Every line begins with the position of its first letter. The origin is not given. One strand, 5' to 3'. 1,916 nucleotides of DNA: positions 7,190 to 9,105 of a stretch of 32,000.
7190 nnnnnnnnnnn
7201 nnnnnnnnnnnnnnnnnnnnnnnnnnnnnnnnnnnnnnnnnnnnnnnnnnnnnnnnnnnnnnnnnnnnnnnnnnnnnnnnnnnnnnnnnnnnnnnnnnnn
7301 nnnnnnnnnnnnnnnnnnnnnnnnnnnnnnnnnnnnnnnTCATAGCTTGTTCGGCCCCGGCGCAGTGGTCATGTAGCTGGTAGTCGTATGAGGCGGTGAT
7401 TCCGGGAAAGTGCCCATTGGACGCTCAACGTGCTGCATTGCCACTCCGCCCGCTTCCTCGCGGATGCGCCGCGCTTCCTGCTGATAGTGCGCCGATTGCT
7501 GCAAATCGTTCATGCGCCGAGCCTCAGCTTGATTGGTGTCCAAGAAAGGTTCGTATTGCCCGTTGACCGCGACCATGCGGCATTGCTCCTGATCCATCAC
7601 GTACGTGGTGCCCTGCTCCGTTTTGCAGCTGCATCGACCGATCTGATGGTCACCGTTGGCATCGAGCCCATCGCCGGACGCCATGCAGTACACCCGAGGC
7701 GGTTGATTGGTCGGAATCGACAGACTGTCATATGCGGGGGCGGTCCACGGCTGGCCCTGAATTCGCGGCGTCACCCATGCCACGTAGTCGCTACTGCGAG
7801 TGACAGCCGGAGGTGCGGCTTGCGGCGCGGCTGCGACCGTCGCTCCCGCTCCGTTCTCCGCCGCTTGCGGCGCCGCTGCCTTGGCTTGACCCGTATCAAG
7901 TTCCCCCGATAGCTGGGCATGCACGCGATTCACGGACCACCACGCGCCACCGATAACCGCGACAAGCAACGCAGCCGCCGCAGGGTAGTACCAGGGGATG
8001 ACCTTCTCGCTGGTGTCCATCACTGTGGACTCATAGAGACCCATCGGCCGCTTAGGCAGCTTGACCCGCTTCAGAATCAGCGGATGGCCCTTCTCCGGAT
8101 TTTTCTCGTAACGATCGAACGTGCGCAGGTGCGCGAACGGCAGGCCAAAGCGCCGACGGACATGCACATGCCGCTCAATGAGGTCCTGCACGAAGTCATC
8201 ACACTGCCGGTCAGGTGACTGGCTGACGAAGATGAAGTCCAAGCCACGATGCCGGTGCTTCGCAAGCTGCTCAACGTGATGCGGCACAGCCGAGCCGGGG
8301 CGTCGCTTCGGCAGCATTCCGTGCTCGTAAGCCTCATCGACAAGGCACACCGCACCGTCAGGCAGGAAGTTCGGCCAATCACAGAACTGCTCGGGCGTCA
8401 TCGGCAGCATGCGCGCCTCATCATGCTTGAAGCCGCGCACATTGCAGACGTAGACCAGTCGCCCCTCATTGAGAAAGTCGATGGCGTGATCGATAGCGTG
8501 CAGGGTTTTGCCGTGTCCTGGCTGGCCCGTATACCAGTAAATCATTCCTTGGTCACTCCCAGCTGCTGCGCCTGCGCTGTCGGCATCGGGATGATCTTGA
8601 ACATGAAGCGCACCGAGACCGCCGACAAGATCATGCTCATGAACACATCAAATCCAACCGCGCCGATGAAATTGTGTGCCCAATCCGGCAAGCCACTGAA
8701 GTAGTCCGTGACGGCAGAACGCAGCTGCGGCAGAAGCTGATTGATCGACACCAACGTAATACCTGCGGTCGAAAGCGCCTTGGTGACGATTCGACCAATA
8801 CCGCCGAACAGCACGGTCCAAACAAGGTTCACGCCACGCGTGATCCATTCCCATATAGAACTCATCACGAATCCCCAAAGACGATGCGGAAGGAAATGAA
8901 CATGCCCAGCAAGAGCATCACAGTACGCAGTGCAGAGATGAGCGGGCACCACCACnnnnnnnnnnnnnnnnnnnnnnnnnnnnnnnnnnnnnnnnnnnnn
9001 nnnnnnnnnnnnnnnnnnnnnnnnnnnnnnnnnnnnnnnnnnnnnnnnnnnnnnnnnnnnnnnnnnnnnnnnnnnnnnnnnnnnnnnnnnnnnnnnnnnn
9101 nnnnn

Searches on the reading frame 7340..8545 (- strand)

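Call 35: search_protein_families(library=pfam, proteins=[window:7340-8545:-], max_evalue=0.01)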
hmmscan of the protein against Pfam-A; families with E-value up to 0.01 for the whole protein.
window:7340-8545:- (401 aa): 1 family
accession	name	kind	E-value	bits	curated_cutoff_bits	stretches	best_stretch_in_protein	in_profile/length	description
PF05707.18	Zot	-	4.7e-18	65.8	20.3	1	1-175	1-194/197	Zonular occludens toxin (Zot)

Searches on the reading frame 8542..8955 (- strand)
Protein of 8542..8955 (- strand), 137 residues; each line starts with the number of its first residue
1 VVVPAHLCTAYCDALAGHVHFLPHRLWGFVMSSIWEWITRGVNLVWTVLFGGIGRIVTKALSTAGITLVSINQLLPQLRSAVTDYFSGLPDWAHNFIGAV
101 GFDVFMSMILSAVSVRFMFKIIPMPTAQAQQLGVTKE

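Call 35: search_protein_families(library=pfam, proteins=[window:8542-8955:-], max_evalue=0.01)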
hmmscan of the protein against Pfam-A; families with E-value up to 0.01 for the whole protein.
window:8542-8955:- (137 aa): 1 family
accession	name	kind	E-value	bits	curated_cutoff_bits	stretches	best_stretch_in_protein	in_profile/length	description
PF10734.14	DUF2523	-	1.4e-06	29.2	22.1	1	54-120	10-79/80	Protein of unknown function (DUF2523)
